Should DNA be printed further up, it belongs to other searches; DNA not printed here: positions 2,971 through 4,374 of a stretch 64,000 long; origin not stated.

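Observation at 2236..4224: Three KsgA/Erm-family rRNA adenine dimethyltransferase paralogs, two of them divergently arranged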

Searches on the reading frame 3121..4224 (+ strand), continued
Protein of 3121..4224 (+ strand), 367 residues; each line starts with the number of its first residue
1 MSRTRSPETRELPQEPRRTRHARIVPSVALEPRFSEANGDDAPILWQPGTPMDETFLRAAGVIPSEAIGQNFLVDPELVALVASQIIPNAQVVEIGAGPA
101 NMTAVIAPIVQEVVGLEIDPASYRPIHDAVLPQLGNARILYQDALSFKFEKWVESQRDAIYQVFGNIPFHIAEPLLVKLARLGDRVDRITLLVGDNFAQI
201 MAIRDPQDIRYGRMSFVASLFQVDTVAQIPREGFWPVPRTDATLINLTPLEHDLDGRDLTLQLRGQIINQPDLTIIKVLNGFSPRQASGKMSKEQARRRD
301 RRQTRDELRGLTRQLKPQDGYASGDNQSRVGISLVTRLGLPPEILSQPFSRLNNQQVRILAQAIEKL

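Call 27: search_protein_families(library=ncbifam, proteins=[P0022, P0023, P0024, P0026, P0028, P0030, P0031, P0032, P0038, P0041], max_evalue=1e-10)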
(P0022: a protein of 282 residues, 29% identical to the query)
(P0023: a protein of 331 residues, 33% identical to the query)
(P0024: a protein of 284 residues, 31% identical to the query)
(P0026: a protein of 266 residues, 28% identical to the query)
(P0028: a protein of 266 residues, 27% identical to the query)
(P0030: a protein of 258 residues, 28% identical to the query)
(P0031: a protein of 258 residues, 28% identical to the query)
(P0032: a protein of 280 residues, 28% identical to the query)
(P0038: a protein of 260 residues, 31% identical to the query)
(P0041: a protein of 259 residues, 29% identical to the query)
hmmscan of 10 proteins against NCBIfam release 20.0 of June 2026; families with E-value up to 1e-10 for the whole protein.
P0022 (282 aa): 14 families
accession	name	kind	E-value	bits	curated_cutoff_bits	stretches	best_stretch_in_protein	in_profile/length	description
TIGR00755.1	ksgA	equivalog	1.4e-44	152.3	171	1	21-213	2-197/256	16S rRNA (adenine(1518)-N(6)/adenine(1519)-N(6))-dimethyltransferase RsmA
NF000499.2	Erm23S_rRNA_broad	equivalog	7e-36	123.9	212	1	26-235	1-208/244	23S ribosomal RNA methyltransferase Erm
NF000337.1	erm_SHROVE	exception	1.2e-26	93.6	320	1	24-218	4-195/248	ErmE/ErmH/ErmO/ErmR family 23S rRNA (adenine(2058)-N(6))-methyltransferase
NF000047.1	ErmV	exception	1.7e-21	76.8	500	1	24-198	9-183/259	23S rRNA (adenine(2058)-N(6))-methyltransferase Erm(V)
NF011486.0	PRK14896.1-1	equivalog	1.2e-20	73.8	450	1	20-214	20-215/284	16S ribosomal RNA methyltransferase A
NF000087.1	ErmO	exception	6.9e-18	65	450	1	24-197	9-182/259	23S rRNA (adenine(2058)-N(6))-methyltransferase Erm(O)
NF000024.1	ErmS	exception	1.4e-16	60.7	675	1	24-201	61-238/319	23S rRNA (adenine(2058)-N(6))-methyltransferase Erm(S)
NF042988.1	Erm46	exception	3.8e-16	59.2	503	1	24-203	9-182/255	23S rRNA (adenine(2058)-N(6))-methyltransferase Erm(46)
NF042938.1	Erm55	exception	2.8e-14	52.8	525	1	24-199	9-178/270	23S rRNA (adenine(2058)-N(6))-methyltransferase Erm(55)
NF012218.0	erm_38_23S_MT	exception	7.8e-14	51.4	800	1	24-201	9-188/386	23S rRNA (adenine(2058)-N(6))-methyltransferase Erm(38)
NF011489.0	PRK14896.1-5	equivalog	1.1e-13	51.3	236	1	25-196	2-153/217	16S ribosomal RNA methyltransferase A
NF012222.1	erm_A_23S_MT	exception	1.1e-13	51.3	475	1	49-202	33-180/243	23S rRNA (adenine(2058)-N(6))-methyltransferase Erm(A)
NF000468.1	Erm37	exception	6.6e-12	45.8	350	1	27-158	12-141/179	23S rRNA (adenine(2058)-N(6))-methyltransferase Erm(37)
NF045543.1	erm_G_23S_MT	exception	3.5e-11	43.3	515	1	45-204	28-182/244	23S rRNA (adenine(2058)-N(6))-methyltransferase Erm(G)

P0023 (331 aa): 7 families
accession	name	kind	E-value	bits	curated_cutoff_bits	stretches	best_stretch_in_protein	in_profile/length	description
TIGR00755.1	ksgA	equivalog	6.1e-32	110.9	171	1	14-202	1-190/256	16S rRNA (adenine(1518)-N(6)/adenine(1519)-N(6))-dimethyltransferase RsmA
NF000499.2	Erm23S_rRNA_broad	equivalog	3.6e-29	101.9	212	1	21-232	2-208/244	23S ribosomal RNA methyltransferase Erm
NF000337.1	erm_SHROVE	exception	5.9e-17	61.8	320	1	19-218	5-198/248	ErmE/ErmH/ErmO/ErmR family 23S rRNA (adenine(2058)-N(6))-methyltransferase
NF011486.0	PRK14896.1-1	equivalog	2.8e-15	56.1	450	1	3-199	9-204/284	16S ribosomal RNA methyltransferase A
NF042938.1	Erm55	exception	4.1e-15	55.5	525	1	12-221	2-202/270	23S rRNA (adenine(2058)-N(6))-methyltransferase Erm(55)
NF042988.1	Erm46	exception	3.9e-12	46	503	1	12-221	2-202/255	23S rRNA (adenine(2058)-N(6))-methyltransferase Erm(46)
NF012218.0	erm_38_23S_MT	exception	1.1e-11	44.3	800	1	19-200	10-191/386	23S rRNA (adenine(2058)-N(6))-methyltransferase Erm(38)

P0024 (284 aa): 14 families
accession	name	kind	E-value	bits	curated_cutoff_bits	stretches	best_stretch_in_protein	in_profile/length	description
TIGR00755.1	ksgA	equivalog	6.5e-69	232.1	171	1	17-280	2-255/256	16S rRNA (adenine(1518)-N(6)/adenine(1519)-N(6))-dimethyltransferase RsmA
NF000499.2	Erm23S_rRNA_broad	equivalog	7.8e-39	133.5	212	1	23-277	2-240/244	23S ribosomal RNA methyltransferase Erm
NF011486.0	PRK14896.1-1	equivalog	1.3e-37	129.4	450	1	6-243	10-236/284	16S ribosomal RNA methyltransferase A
NF000337.1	erm_SHROVE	exception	4.2e-28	98.3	320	1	19-250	3-221/248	ErmE/ErmH/ErmO/ErmR family 23S rRNA (adenine(2058)-N(6))-methyltransferase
NF000047.1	ErmV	exception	3.2e-20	72.6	500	1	20-251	9-229/259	23S rRNA (adenine(2058)-N(6))-methyltransferase Erm(V)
NF042988.1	Erm46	exception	2.5e-19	69.6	503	1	20-252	9-225/255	23S rRNA (adenine(2058)-N(6))-methyltransferase Erm(46)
NF042938.1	Erm55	exception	2.5e-18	66.1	525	1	20-240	9-212/270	23S rRNA (adenine(2058)-N(6))-methyltransferase Erm(55)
NF000087.1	ErmO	exception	7e-18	65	450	1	20-251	9-229/259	23S rRNA (adenine(2058)-N(6))-methyltransferase Erm(O)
NF000024.1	ErmS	exception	1.7e-17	63.7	675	1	17-242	58-272/319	23S rRNA (adenine(2058)-N(6))-methyltransferase Erm(S)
NF012218.0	erm_38_23S_MT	exception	2.3e-14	53.1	800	1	20-238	9-218/386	23S rRNA (adenine(2058)-N(6))-methyltransferase Erm(38)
NF045543.1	erm_G_23S_MT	exception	8e-14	52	515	1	52-209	31-180/244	23S rRNA (adenine(2058)-N(6))-methyltransferase Erm(G)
NF000468.1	Erm37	exception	1.6e-13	51.1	350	1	54-209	35-172/179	23S rRNA (adenine(2058)-N(6))-methyltransferase Erm(37)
NF012222.1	erm_A_23S_MT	exception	4.2e-13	49.4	475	1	24-225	10-195/243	23S rRNA (adenine(2058)-N(6))-methyltransferase Erm(A)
NF000058.2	Erm41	exception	1.8e-11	44.2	350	1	18-208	6-173/173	23S rRNA (adenine(2058)-N(6))-methyltransferase Erm(41)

P0026 (266 aa): 17 families
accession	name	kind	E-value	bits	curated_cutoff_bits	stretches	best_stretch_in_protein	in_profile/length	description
TIGR00755.1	ksgA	equivalog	7.1e-83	277.8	171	1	6-261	2-256/256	16S rRNA (adenine(1518)-N(6)/adenine(1519)-N(6))-dimethyltransferase RsmA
NF000499.2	Erm23S_rRNA_broad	equivalog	2.1e-48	164.9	212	1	12-236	2-215/244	23S ribosomal RNA methyltransferase Erm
NF011486.0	PRK14896.1-1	equivalog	1.2e-43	149.2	450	1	9-228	24-235/284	16S ribosomal RNA methyltransferase A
NF000337.1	erm_SHROVE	exception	1.9e-24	86.3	320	1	8-229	3-214/248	ErmE/ErmH/ErmO/ErmR family 23S rRNA (adenine(2058)-N(6))-methyltransferase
NF012218.0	erm_38_23S_MT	exception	3e-23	82.3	800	1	1-228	1-222/386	23S rRNA (adenine(2058)-N(6))-methyltransferase Erm(38)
NF012219.1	erm_C_23S_MT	exception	1.2e-22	80.7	530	1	12-216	9-200/244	23S rRNA (adenine(2058)-N(6))-methyltransferase Erm(C)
NF042988.1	Erm46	exception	1.6e-22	80.1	503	1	5-225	5-211/255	23S rRNA (adenine(2058)-N(6))-methyltransferase Erm(46)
NF012222.1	erm_A_23S_MT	exception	1.8e-21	76.8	475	1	12-218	9-202/243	23S rRNA (adenine(2058)-N(6))-methyltransferase Erm(A)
NF042938.1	Erm55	exception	4.6e-20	71.8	525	1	3-223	3-209/270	23S rRNA (adenine(2058)-N(6))-methyltransferase Erm(55)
NF000411.1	Erm45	exception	2.2e-19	70.3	525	1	10-201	6-185/245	23S rRNA (adenine(2058)-N(6))-methyltransferase Erm(45)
NF000077.1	Erm42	exception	6.1e-19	68.4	600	1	12-190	19-188/303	23S rRNA (adenine(2058)-N(6))-methyltransferase Erm(42)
NF000412.1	Erm43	exception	8.5e-18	64.7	500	1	11-222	8-206/243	23S rRNA (adenine(2058)-N(6))-methyltransferase Erm(43)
NF012220.1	erm_B_23S_MT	exception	5.1e-17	62.2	525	1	10-213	6-196/245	23S rRNA (adenine(2058)-N(6))-methyltransferase Erm(B)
NF045543.1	erm_G_23S_MT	exception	6.7e-17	62.1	515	1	12-190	9-175/244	23S rRNA (adenine(2058)-N(6))-methyltransferase Erm(G)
NF012223.0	erm_F_23S_MT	exception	5.7e-16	58.6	575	1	5-190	5-181/266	23S rRNA (adenine(2058)-N(6))-methyltransferase Erm(F)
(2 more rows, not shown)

P0028 (266 aa): 17 families
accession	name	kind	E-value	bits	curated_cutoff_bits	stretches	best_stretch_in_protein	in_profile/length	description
TIGR00755.1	ksgA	equivalog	8.9e-84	280.8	171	1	5-260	2-256/256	16S rRNA (adenine(1518)-N(6)/adenine(1519)-N(6))-dimethyltransferase RsmA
NF000499.2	Erm23S_rRNA_broad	equivalog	3.2e-48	164.2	212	1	11-256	2-240/244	23S ribosomal RNA methyltransferase Erm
NF011486.0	PRK14896.1-1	equivalog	6.5e-45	153.4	450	1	9-236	25-244/284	16S ribosomal RNA methyltransferase A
NF000337.1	erm_SHROVE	exception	3.7e-22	78.8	320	1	7-193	3-179/248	ErmE/ErmH/ErmO/ErmR family 23S rRNA (adenine(2058)-N(6))-methyltransferase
NF000411.1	Erm45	exception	8.4e-22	78.2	525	1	9-203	6-187/245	23S rRNA (adenine(2058)-N(6))-methyltransferase Erm(45)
NF012222.1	erm_A_23S_MT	exception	1.6e-20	73.7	475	1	11-195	9-181/243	23S rRNA (adenine(2058)-N(6))-methyltransferase Erm(A)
NF012218.0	erm_38_23S_MT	exception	1.8e-19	69.9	800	1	3-254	4-252/386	23S rRNA (adenine(2058)-N(6))-methyltransferase Erm(38)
NF012219.1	erm_C_23S_MT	exception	3.5e-19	69.3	530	1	11-192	9-178/244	23S rRNA (adenine(2058)-N(6))-methyltransferase Erm(C)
NF045543.1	erm_G_23S_MT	exception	1.1e-18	68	515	1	11-193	9-179/244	23S rRNA (adenine(2058)-N(6))-methyltransferase Erm(G)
NF042988.1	Erm46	exception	1.7e-18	66.8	503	1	6-223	7-210/255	23S rRNA (adenine(2058)-N(6))-methyltransferase Erm(46)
NF012223.0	erm_F_23S_MT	exception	4.7e-18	65.4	575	1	6-205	7-198/266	23S rRNA (adenine(2058)-N(6))-methyltransferase Erm(F)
NF042938.1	Erm55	exception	5.2e-18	65.1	525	1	4-200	5-187/270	23S rRNA (adenine(2058)-N(6))-methyltransferase Erm(55)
NF012220.1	erm_B_23S_MT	exception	6.1e-17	62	525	1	9-195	6-180/245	23S rRNA (adenine(2058)-N(6))-methyltransferase Erm(B)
NF000412.1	Erm43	exception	7.1e-17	61.7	500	1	10-237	8-224/243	23S rRNA (adenine(2058)-N(6))-methyltransferase Erm(43)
NF011489.0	PRK14896.1-5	equivalog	9.1e-15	54.8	236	1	9-226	2-185/217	16S ribosomal RNA methyltransferase A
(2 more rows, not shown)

P0030 (258 aa): 18 families
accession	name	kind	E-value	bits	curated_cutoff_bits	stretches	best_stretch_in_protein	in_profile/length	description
TIGR00755.1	ksgA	equivalog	9.9e-81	270.8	171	1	6-253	3-255/256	16S rRNA (adenine(1518)-N(6)/adenine(1519)-N(6))-dimethyltransferase RsmA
NF000499.2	Erm23S_rRNA_broad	equivalog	1.8e-42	145.4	212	1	11-250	2-240/244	23S ribosomal RNA methyltransferase Erm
NF011486.0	PRK14896.1-1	equivalog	2.8e-40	138.2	450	1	8-221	24-235/284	16S ribosomal RNA methyltransferase A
NF000337.1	erm_SHROVE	exception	2.8e-24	85.8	320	1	7-220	3-212/248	ErmE/ErmH/ErmO/ErmR family 23S rRNA (adenine(2058)-N(6))-methyltransferase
NF042938.1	Erm55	exception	3.3e-22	78.8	525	1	4-225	5-218/270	23S rRNA (adenine(2058)-N(6))-methyltransferase Erm(55)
NF042988.1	Erm46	exception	1.4e-20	73.7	503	1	7-223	8-216/255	23S rRNA (adenine(2058)-N(6))-methyltransferase Erm(46)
NF000412.1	Erm43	exception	7.5e-18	64.9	500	1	11-214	9-205/243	23S rRNA (adenine(2058)-N(6))-methyltransferase Erm(43)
NF012218.0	erm_38_23S_MT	exception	4.5e-17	62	800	1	3-253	4-257/386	23S rRNA (adenine(2058)-N(6))-methyltransferase Erm(38)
NF000411.1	Erm45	exception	5.9e-17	62.3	525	1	9-187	6-178/245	23S rRNA (adenine(2058)-N(6))-methyltransferase Erm(45)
NF012220.1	erm_B_23S_MT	exception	1e-16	61.3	525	1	9-188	6-179/245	23S rRNA (adenine(2058)-N(6))-methyltransferase Erm(B)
NF012222.1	erm_A_23S_MT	exception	3.6e-16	59.4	475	1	11-192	9-184/243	23S rRNA (adenine(2058)-N(6))-methyltransferase Erm(A)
NF012219.1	erm_C_23S_MT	exception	8.2e-15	55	530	1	11-185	9-177/244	23S rRNA (adenine(2058)-N(6))-methyltransferase Erm(C)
NF000047.1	ErmV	exception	5.8e-14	52.1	500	1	10-219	11-218/259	23S rRNA (adenine(2058)-N(6))-methyltransferase Erm(V)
NF045543.1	erm_G_23S_MT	exception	2.4e-13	50.4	515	1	11-184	9-176/244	23S rRNA (adenine(2058)-N(6))-methyltransferase Erm(G)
NF000024.1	ErmS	exception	6.7e-12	45.3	675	1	7-185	60-236/319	23S rRNA (adenine(2058)-N(6))-methyltransferase Erm(S)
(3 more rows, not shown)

P0031 (258 aa): 17 families
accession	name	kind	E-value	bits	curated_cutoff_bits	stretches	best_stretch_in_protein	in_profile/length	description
TIGR00755.1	ksgA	equivalog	3.6e-79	265.7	171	1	6-253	3-255/256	16S rRNA (adenine(1518)-N(6)/adenine(1519)-N(6))-dimethyltransferase RsmA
NF000499.2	Erm23S_rRNA_broad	equivalog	1.1e-41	142.8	212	1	11-250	2-240/244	23S ribosomal RNA methyltransferase Erm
NF011486.0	PRK14896.1-1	equivalog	6.4e-40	137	450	1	8-221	24-235/284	16S ribosomal RNA methyltransferase A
NF000337.1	erm_SHROVE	exception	1.2e-23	83.7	320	1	7-220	3-212/248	ErmE/ErmH/ErmO/ErmR family 23S rRNA (adenine(2058)-N(6))-methyltransferase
NF042938.1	Erm55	exception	3.9e-21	75.3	525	1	4-225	5-218/270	23S rRNA (adenine(2058)-N(6))-methyltransferase Erm(55)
NF042988.1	Erm46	exception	1.3e-19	70.5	503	1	7-223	8-216/255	23S rRNA (adenine(2058)-N(6))-methyltransferase Erm(46)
NF000412.1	Erm43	exception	2.5e-18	66.5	500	1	11-214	9-205/243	23S rRNA (adenine(2058)-N(6))-methyltransferase Erm(43)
NF000411.1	Erm45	exception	2.6e-16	60.2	525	1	9-187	6-178/245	23S rRNA (adenine(2058)-N(6))-methyltransferase Erm(45)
NF012218.0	erm_38_23S_MT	exception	2.9e-16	59.3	800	1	3-253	4-257/386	23S rRNA (adenine(2058)-N(6))-methyltransferase Erm(38)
NF012220.1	erm_B_23S_MT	exception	3.3e-16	59.6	525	1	9-188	6-179/245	23S rRNA (adenine(2058)-N(6))-methyltransferase Erm(B)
NF012222.1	erm_A_23S_MT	exception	3.8e-16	59.3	475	1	11-192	9-184/243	23S rRNA (adenine(2058)-N(6))-methyltransferase Erm(A)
NF012219.1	erm_C_23S_MT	exception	3.4e-15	56.3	530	1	11-185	9-177/244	23S rRNA (adenine(2058)-N(6))-methyltransferase Erm(C)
NF045543.1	erm_G_23S_MT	exception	2.6e-14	53.6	515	1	11-184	9-176/244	23S rRNA (adenine(2058)-N(6))-methyltransferase Erm(G)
NF000047.1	ErmV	exception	1.3e-13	50.9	500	1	10-219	11-218/259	23S rRNA (adenine(2058)-N(6))-methyltransferase Erm(V)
NF000024.1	ErmS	exception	1.8e-11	43.9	675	1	7-185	60-236/319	23S rRNA (adenine(2058)-N(6))-methyltransferase Erm(S)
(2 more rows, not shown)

P0032 (280 aa): 16 families
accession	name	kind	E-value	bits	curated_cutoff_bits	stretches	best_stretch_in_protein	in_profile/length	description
TIGR00755.1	ksgA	equivalog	4.3e-71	239.2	171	1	5-272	2-254/256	16S rRNA (adenine(1518)-N(6)/adenine(1519)-N(6))-dimethyltransferase RsmA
NF000499.2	Erm23S_rRNA_broad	equivalog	1.9e-39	135.5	212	1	10-241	1-213/244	23S ribosomal RNA methyltransferase Erm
NF011486.0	PRK14896.1-1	equivalog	2.5e-33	115.4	450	1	9-274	25-276/284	16S ribosomal RNA methyltransferase A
NF000337.1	erm_SHROVE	exception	5.2e-29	101.3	320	1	7-192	3-177/248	ErmE/ErmH/ErmO/ErmR family 23S rRNA (adenine(2058)-N(6))-methyltransferase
NF000047.1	ErmV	exception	1.9e-19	70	500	1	8-199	9-191/259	23S rRNA (adenine(2058)-N(6))-methyltransferase Erm(V)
NF000024.1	ErmS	exception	1.7e-18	67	675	1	6-193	59-237/319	23S rRNA (adenine(2058)-N(6))-methyltransferase Erm(S)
NF012218.0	erm_38_23S_MT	exception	3.7e-16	59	800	1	7-191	8-185/386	23S rRNA (adenine(2058)-N(6))-methyltransferase Erm(38)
NF000087.1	ErmO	exception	4.4e-16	59.1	450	1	8-193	9-185/259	23S rRNA (adenine(2058)-N(6))-methyltransferase Erm(O)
NF042988.1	Erm46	exception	1.1e-15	57.6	503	1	7-191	8-177/255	23S rRNA (adenine(2058)-N(6))-methyltransferase Erm(46)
NF042938.1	Erm55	exception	1.2e-15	57.3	525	1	7-191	8-177/270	23S rRNA (adenine(2058)-N(6))-methyltransferase Erm(55)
NF000411.1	Erm45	exception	2.3e-12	47.3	525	1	10-191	7-175/245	23S rRNA (adenine(2058)-N(6))-methyltransferase Erm(45)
NF012220.1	erm_B_23S_MT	exception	4.4e-12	46.1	525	1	10-191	7-175/245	23S rRNA (adenine(2058)-N(6))-methyltransferase Erm(B)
NF000077.1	Erm42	exception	6.4e-12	45.3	600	1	11-187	19-185/303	23S rRNA (adenine(2058)-N(6))-methyltransferase Erm(42)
NF012223.0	erm_F_23S_MT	exception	1.7e-11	44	575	1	11-197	12-188/266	23S rRNA (adenine(2058)-N(6))-methyltransferase Erm(F)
NF012222.1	erm_A_23S_MT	exception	2.8e-11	43.4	475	1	11-192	9-177/243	23S rRNA (adenine(2058)-N(6))-methyltransferase Erm(A)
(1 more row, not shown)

P0038 (260 aa): 15 families
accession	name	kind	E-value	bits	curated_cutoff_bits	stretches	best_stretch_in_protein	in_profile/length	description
NF042988.1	Erm46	exception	2.8e-80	269.3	503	1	34-245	6-217/255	23S rRNA (adenine(2058)-N(6))-methyltransferase Erm(46)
NF042938.1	Erm55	exception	6.2e-73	245.2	525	1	34-238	6-210/270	23S rRNA (adenine(2058)-N(6))-methyltransferase Erm(55)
NF012218.0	erm_38_23S_MT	exception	2.8e-70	237.2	800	1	31-242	3-222/386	23S rRNA (adenine(2058)-N(6))-methyltransferase Erm(38)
NF000499.2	Erm23S_rRNA_broad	equivalog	8.1e-68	228.4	212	1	39-238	1-203/244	23S ribosomal RNA methyltransferase Erm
NF000337.1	erm_SHROVE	exception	2e-45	155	320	1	36-236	3-207/248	ErmE/ErmH/ErmO/ErmR family 23S rRNA (adenine(2058)-N(6))-methyltransferase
TIGR00755.1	ksgA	equivalog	4e-37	127.9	171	1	36-236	4-212/256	16S rRNA (adenine(1518)-N(6)/adenine(1519)-N(6))-dimethyltransferase RsmA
NF000024.1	ErmS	exception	3.9e-34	118.4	675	1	12-235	37-265/319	23S rRNA (adenine(2058)-N(6))-methyltransferase Erm(S)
NF000047.1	ErmV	exception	4.1e-32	111.6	500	1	38-232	10-210/259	23S rRNA (adenine(2058)-N(6))-methyltransferase Erm(V)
NF000087.1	ErmO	exception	3.7e-30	105.2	450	1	37-233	9-211/259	23S rRNA (adenine(2058)-N(6))-methyltransferase Erm(O)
NF011486.0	PRK14896.1-1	equivalog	4.8e-19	68.5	450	1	33-234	18-227/284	16S ribosomal RNA methyltransferase A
NF000058.2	Erm41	exception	9.3e-17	61.5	350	1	43-208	14-173/173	23S rRNA (adenine(2058)-N(6))-methyltransferase Erm(41)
NF012222.1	erm_A_23S_MT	exception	3.8e-13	49.5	475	1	40-225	9-195/243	23S rRNA (adenine(2058)-N(6))-methyltransferase Erm(A)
NF045543.1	erm_G_23S_MT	exception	8.7e-13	48.6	515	1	41-226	10-196/244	23S rRNA (adenine(2058)-N(6))-methyltransferase Erm(G)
NF000468.1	Erm37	exception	1.2e-12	48.2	350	1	49-209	20-172/179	23S rRNA (adenine(2058)-N(6))-methyltransferase Erm(37)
NF012220.1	erm_B_23S_MT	exception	7.7e-11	42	525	1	40-208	8-178/245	23S rRNA (adenine(2058)-N(6))-methyltransferase Erm(B)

P0041 (259 aa): 19 families
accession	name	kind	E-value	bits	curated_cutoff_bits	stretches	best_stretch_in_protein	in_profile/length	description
TIGR00755.1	ksgA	equivalog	3.2e-78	262.6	171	1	4-254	1-255/256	16S rRNA (adenine(1518)-N(6)/adenine(1519)-N(6))-dimethyltransferase RsmA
NF000499.2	Erm23S_rRNA_broad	equivalog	1.4e-43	149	212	1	11-253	2-242/244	23S ribosomal RNA methyltransferase Erm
NF011486.0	PRK14896.1-1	equivalog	2.6e-38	131.7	450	1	5-222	21-235/284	16S ribosomal RNA methyltransferase A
NF000337.1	erm_SHROVE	exception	1.2e-25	90.3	320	1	6-249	2-244/248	ErmE/ErmH/ErmO/ErmR family 23S rRNA (adenine(2058)-N(6))-methyltransferase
NF000411.1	Erm45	exception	1.6e-18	67.4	525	1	9-185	6-175/245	23S rRNA (adenine(2058)-N(6))-methyltransferase Erm(45)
NF042938.1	Erm55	exception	2e-18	66.4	525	1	3-222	4-214/270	23S rRNA (adenine(2058)-N(6))-methyltransferase Erm(55)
NF012220.1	erm_B_23S_MT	exception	2.8e-18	66.4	525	1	9-185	6-175/245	23S rRNA (adenine(2058)-N(6))-methyltransferase Erm(B)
NF042988.1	Erm46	exception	1.7e-17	63.6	503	1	6-220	7-212/255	23S rRNA (adenine(2058)-N(6))-methyltransferase Erm(46)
NF012222.1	erm_A_23S_MT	exception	3.6e-17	62.7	475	1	11-183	9-174/243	23S rRNA (adenine(2058)-N(6))-methyltransferase Erm(A)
NF012218.0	erm_38_23S_MT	exception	1e-16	60.9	800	1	2-252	3-255/386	23S rRNA (adenine(2058)-N(6))-methyltransferase Erm(38)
NF000412.1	Erm43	exception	1.6e-15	57.3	500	1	11-185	9-176/243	23S rRNA (adenine(2058)-N(6))-methyltransferase Erm(43)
NF000077.1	Erm42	exception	1.6e-15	57.2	600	1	11-226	19-230/303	23S rRNA (adenine(2058)-N(6))-methyltransferase Erm(42)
NF012219.1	erm_C_23S_MT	exception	4.2e-15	56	530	1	11-185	9-176/244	23S rRNA (adenine(2058)-N(6))-methyltransferase Erm(C)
NF012223.0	erm_F_23S_MT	exception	1.7e-14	53.8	575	1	6-184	7-181/266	23S rRNA (adenine(2058)-N(6))-methyltransferase Erm(F)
NF011489.0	PRK14896.1-5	equivalog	6e-13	48.9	236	1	9-221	2-185/217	16S ribosomal RNA methyltransferase A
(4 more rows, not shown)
